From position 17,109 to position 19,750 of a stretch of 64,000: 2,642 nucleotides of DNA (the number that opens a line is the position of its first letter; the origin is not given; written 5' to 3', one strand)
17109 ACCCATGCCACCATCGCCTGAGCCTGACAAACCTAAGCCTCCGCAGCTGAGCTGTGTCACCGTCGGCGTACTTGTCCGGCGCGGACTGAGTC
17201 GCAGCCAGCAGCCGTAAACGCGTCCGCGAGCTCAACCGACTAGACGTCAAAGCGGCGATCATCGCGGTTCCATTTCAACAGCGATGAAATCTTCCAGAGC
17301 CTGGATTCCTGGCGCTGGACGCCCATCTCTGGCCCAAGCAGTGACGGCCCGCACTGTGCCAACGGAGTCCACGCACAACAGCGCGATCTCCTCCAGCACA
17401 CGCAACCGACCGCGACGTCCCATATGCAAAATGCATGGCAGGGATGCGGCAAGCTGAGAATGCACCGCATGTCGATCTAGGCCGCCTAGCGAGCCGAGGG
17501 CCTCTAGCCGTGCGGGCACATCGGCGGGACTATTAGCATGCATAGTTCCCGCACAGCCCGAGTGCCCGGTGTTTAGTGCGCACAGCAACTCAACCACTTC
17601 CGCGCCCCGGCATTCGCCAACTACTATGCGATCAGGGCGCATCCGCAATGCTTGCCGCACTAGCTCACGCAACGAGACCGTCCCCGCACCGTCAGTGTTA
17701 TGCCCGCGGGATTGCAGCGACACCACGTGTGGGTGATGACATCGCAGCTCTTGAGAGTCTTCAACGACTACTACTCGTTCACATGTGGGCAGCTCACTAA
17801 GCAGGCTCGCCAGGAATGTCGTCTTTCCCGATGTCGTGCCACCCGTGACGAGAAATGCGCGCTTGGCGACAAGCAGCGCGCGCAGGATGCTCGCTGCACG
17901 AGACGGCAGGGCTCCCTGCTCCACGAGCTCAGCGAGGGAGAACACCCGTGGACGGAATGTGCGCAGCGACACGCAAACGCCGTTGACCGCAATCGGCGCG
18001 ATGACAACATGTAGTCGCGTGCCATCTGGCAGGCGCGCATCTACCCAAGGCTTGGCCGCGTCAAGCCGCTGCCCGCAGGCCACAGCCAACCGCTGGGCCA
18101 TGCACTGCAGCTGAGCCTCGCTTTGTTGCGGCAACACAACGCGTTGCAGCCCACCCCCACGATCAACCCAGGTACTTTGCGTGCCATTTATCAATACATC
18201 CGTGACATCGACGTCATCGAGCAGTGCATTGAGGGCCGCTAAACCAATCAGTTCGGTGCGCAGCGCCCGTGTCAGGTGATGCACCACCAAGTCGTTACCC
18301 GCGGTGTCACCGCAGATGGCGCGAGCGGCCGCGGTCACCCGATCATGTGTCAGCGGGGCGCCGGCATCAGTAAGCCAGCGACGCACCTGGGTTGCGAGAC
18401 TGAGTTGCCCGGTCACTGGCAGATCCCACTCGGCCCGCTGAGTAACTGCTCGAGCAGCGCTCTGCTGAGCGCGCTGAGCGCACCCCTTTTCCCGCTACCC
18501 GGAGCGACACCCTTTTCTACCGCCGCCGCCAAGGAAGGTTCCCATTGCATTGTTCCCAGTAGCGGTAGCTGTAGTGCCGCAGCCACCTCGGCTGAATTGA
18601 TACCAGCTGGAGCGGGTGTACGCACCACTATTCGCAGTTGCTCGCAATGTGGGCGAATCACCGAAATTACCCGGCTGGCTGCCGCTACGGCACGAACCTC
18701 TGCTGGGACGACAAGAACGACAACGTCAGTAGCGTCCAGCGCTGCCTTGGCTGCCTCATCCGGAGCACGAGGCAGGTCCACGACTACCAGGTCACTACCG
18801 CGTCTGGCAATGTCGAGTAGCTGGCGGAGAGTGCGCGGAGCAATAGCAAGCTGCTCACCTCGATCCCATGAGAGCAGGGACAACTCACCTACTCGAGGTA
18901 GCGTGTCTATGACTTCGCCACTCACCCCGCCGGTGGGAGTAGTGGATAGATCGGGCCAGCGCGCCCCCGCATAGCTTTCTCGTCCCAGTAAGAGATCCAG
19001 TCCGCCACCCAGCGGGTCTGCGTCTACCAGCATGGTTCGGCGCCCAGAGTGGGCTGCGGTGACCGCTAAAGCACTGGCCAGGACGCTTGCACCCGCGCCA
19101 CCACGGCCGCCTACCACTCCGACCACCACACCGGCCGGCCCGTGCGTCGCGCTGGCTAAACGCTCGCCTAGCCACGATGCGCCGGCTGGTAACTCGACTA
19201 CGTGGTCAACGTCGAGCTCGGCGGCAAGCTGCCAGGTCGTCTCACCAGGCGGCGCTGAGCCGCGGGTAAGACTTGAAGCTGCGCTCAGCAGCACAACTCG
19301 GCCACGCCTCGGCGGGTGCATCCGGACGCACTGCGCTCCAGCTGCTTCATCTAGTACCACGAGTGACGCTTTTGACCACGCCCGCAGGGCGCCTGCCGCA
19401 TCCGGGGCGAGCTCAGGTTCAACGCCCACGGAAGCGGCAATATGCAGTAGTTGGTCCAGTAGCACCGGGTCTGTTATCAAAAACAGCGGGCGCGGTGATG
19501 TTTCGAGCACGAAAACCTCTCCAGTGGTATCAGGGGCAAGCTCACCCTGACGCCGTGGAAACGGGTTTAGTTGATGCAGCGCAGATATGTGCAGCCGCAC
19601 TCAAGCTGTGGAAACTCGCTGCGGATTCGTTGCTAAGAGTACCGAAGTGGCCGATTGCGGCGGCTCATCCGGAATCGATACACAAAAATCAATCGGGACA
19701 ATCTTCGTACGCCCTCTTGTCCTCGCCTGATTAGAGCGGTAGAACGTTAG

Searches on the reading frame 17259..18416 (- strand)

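Call 7: search_protein_families(library=pfam, proteins=[window:17259-18416:-])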
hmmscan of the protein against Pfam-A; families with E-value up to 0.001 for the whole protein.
window:17259-18416:- (385 aa): 2 families
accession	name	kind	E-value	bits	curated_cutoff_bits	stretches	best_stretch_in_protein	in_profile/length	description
PF00437.27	T2SSE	-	1.2e-51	175.9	24.9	1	61-330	7-273/370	Type II/IV secretion system protein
PF06414.18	Zeta_toxin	-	5.9e-05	23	22.3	1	186-243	17-73/199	Zeta toxin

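Call 8: search_protein_families(library=ncbifam, proteins=[window:17259-18416:-])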
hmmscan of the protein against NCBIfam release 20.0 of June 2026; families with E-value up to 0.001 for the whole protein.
window:17259-18416:- (385 aa): 17 families
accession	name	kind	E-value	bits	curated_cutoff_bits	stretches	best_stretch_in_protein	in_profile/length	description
TIGR03819.1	heli_sec_ATPase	hypoth_equivalog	3.4e-129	430.9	373.15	1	8-344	2-338/340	TadA family conjugal transfer-associated ATPase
TIGR02788.1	VirB11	equivalog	3.5e-57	193.8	249.95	2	175-344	134-306/308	P-type DNA transfer ATPase VirB11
TIGR02782.1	TrbB_P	equivalog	2.2e-52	178.2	304.55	1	60-345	12-291/303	P-type conjugative transfer ATPase TrbB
NF010475.0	PRK13900.1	equivalog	1.3e-43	149.4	389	2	176-298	151-273/333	type IV secretion system ATPase VirB11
NF010469.0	PRK13894.1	subfamily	2.1e-43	148.9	508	1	60-344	25-304/320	conjugal transfer ATPase TrbB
NF058587.1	archaellum_moto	equivalog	2.1e-38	132.4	550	1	47-296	135-385/527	archaellum flagellar ATPase motor FlaI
NF010407.0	PRK13833.1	subfamily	1.8e-34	119.6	499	1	61-344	21-297/323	conjugal transfer protein TrbB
NF010425.0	PRK13851.1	equivalog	1.7e-28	99.5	461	2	176-301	153-277/344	type IV secretion system protein VirB11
NF053672.1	bindosome_BasE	exception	1.1e-27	97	1000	1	98-307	182-391/512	bindosome assembly system ATPase subunit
TIGR01420.1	pilT_fam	subfamily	6.3e-17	61.8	319.1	1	176-330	112-263/343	PilT/PilU family type 4a pilus ATPase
NF041000.1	ATPase_ComGA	equivalog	3.6e-14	52.4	300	1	173-308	115-246/267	competence type IV pilus ATPase ComGA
NF007755.0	PRK10436.1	equivalog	9.6e-12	44.3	617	1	164-308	198-336/465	type II secretion system protein GspE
TIGR02533.1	type_II_gspE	equivalog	3.1e-11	42.6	630.25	1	164-308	222-360/486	type II secretion system ATPase GspE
TIGR02525.1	plasmid_TraJ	equivalog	9.8e-11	41.2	368.3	1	177-304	141-269/372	plasmid transfer ATPase TraJ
TIGR02538.1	type_IV_pilB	equivalog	2.4e-09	36.4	675.65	1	171-308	302-433/564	type IV-A pilus assembly ATPase PilB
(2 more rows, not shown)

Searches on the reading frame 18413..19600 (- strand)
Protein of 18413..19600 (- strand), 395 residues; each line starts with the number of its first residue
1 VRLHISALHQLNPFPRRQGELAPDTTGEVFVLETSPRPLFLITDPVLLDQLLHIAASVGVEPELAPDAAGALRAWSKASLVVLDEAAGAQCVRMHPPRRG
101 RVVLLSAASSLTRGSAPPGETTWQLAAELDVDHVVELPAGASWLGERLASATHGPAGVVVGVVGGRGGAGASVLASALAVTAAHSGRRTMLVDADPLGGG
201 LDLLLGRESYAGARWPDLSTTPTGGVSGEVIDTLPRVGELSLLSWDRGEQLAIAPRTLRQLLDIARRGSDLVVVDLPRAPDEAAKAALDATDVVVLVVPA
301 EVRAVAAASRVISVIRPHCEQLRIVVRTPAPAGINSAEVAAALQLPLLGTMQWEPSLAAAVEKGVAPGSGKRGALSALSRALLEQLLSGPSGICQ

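Call 7: search_protein_families(library=pfam, proteins=[window:18413-19600:-])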
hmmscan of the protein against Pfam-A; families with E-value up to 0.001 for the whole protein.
window:18413-19600:- (395 aa): 4 families
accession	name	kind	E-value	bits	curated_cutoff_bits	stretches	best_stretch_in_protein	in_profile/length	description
PF10609.15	ParA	-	3.1e-06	27.3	27.1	1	159-316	5-161/246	NUBPL iron-transfer P-loop NTPase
PF13614.12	AAA_31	-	2.9e-05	24.5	27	0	159-196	3-40/177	AAA domain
PF06564.18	CBP_BcsQ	-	3e-05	24.1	21.3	1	160-304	4-151/234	Cellulose biosynthesis protein BcsQ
PF01656.29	CbiA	-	0.0001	22.7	25.4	1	162-300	3-54/125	CobQ/CobB/MinD/ParA nucleotide binding domain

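Call 8: search_protein_families(library=ncbifam, proteins=[window:18413-19600:-])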
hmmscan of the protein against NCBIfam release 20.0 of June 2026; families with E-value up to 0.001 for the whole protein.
window:18413-19600:- (395 aa): 11 families
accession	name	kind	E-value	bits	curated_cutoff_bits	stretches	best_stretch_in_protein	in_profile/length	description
TIGR03815.1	CpaE_hom_Actino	equivalog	2.8e-98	329.2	154.45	1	42-386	2-340/340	septum site-determining protein Ssd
TIGR03371.1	cellulose_yhjQ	equivalog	5.6e-12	45.7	157.85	1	159-316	3-163/246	cellulose biosynthesis protein BcsQ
TIGR01968.1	minD_bact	equivalog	1.5e-11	44.2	212.9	1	159-335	3-179/261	septum site-determining protein MinD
NF041546.1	ParA_partition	equivalog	1.4e-10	41.1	180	2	251-319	59-127/203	ParA family partition ATPase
TIGR01969.1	minD_arch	subfamily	2.2e-08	33.6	201.75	1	159-209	2-52/251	cell division ATPase MinD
NF041136.1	MrpORP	equivalog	4e-06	26.3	450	1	159-206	7-54/365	iron-sulfur cluster carrier protein MrpORP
TIGR03029.1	EpsG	equivalog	1e-05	24.8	313.8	1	159-292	105-235/274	chain length determinant protein tyrosine kinase EpsG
TIGR01005.1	eps_transp_fam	subfamily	3.2e-05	22.3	411.7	1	155-298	544-686/754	exopolysaccharide transport protein family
NF008079.0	PRK10818.1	equivalog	0.00041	19.7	508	0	159-316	4-161/270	septum site-determining protein MinD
TIGR00345.1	GET3_arsA_TRC40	subfamily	0.00059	19.4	135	1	163-196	2-35/299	TRC40/GET3/ArsA family transport-energizing ATPase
NF053622.1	ATPseBagAMYCTU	equivalog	0.00066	19.2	400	0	159-194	8-43/325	ATPase BagA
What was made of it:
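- Checked: Neighbour gene: ORF 18413-19600 (-) is Ssd (TIGR03815, 329 bits, cut-off 154; call 8).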

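Call 14: find_related_loci(query=window:18413-19600:-, collection=genome_contigs, flank=7000)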
Query window:18413-19600:- (395 aa) in genome_contigs; peptide patterns used: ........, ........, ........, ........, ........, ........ (x = any residue, [..] = any of these).
257 stretches matched a pattern; 143 encode a relative of the query (tblastn E <= 1e-3); the best 80 are kept; 80 distinct loci.
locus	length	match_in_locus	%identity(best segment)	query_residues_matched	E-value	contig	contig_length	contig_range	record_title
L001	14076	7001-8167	93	7-395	0e+0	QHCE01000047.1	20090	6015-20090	MAG: Acidimicrobiales bacterium isolate RRmetagenome_bin2 antarctic_metabat_spec_bin_10_contig_5853, whole genome shotgu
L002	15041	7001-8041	54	38-386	4e-81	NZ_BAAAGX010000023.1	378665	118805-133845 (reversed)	Cryptosporangium japonicum strain JCM 10425 sequence23, whole genome shotgun sequence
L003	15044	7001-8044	55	37-386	4e-73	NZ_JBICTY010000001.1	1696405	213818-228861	Cryptosporangium sp. NPDC048952 NPDC048952_123_E1.ctg-0001, whole genome shotgun sequence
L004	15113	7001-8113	46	14-386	4e-64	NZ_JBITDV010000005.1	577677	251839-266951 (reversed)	Cryptosporangium sp. NPDC051539 NPDC051539_128_F4.ctg-0005, whole genome shotgun sequence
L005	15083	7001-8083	47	33-388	2e-62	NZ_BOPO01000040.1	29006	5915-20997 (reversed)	Actinocatenispora comari strain NUM-2625 sequence040, whole genome shotgun sequence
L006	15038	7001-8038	43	38-388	4e-61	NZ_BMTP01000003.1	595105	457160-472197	Streptomyces lavendofoliae strain JCM 4391 sequence03, whole genome shotgun sequence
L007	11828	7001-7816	48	122-392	1e-60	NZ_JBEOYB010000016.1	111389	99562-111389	Streptomyces sp. NPDC001985 NPDC001985_17_B12.ctg-0016, whole genome shotgun sequence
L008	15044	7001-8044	44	37-387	6e-59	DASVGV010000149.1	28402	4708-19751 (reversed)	MAG TPA_asm: Mycobacteriales bacterium isolate SMAG_U2124 k141_1084747, whole genome shotgun sequence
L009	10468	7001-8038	46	39-392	4e-59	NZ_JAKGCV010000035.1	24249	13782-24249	Streptomyces fuscigenes strain JBL-20 NODE_35_length_24249_cov_64.155916, whole genome shotgun sequence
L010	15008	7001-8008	45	38-379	6e-58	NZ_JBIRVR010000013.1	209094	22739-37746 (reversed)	Streptomyces sp. NPDC020379 NPDC020379_108_C4.ctg-0013, whole genome shotgun sequence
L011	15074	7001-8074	42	23-383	4e-57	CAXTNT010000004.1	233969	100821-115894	MAG TPA_asm: uncultured bacterium isolate public_SRR11456915_metawrap_bin.4 genome assembly, contig: public_SRR11456915_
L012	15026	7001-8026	44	38-387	2e-56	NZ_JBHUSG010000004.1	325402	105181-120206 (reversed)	Kitasatospora sp. NPDC057015 NPDC057015_397_C9.ctg-0004, whole genome shotgun sequence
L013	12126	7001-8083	49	23-387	3e-56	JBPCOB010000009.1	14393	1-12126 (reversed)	MAG: Mycobacteriales bacterium isolate TH_ant_mag_145 S1Ck127_1732750_flag_0_multi_29.7988_len_14393, whole genome shotg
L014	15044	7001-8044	47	38-393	4e-56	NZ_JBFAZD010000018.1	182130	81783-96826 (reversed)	Streptomyces sp. NPDC051662 NPDC051662_73_C3.ctg-0018, whole genome shotgun sequence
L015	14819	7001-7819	53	121-392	3e-56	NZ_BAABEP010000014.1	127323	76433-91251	Streptomyces tremellae strain JCM 30846 sequence014, whole genome shotgun sequence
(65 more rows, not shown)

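Call 22: search_protein_families(library=pfam, proteins=[L002:5534-6475:-, L002:4001-5113:-, L002:3272-4267:+, L013:5845-6504:-, L013:3790-5844:-, L013:5044-6657:+])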
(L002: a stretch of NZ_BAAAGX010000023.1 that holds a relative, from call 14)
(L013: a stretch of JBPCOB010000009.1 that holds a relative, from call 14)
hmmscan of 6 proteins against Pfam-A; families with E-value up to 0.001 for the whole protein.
L002:5534-6475:- (313 aa): 3 families
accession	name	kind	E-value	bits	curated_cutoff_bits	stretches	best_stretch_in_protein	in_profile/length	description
PF12710.13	HAD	-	2.5e-35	123.1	27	1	47-232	1-189/189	haloacid dehalogenase-like hydrolase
PF00702.32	Hydrolase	-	2.7e-06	28.4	26.4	1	46-235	3-191/191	haloacid dehalogenase-like hydrolase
PF08282.18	Hydrolase_3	-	0.00021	21.6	20.9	1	191-241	179-229/255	haloacid dehalogenase-like hydrolase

L002:4001-5113:- (370 aa): 0 families

L002:3272-4267:+ (331 aa): 0 families

L013:5845-6504:- (219 aa): 0 families

L013:3790-5844:- (684 aa): 3 families
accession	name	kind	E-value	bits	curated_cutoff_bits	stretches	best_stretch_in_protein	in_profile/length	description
PF00501.34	AMP-binding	-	7.3e-91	305.3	29.9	1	118-508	6-384/384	AMP-binding enzyme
PF13193.12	AMP-binding_C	-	1.2e-25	90.6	24.5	1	561-643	1-76/76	AMP-binding enzyme C-terminal domain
PF16177.11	ACAS_N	-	7.1e-18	64.6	27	1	60-111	3-55/55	Acetyl-coenzyme A synthetase N-terminus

L013:5044-6657:+ (537 aa): 0 families
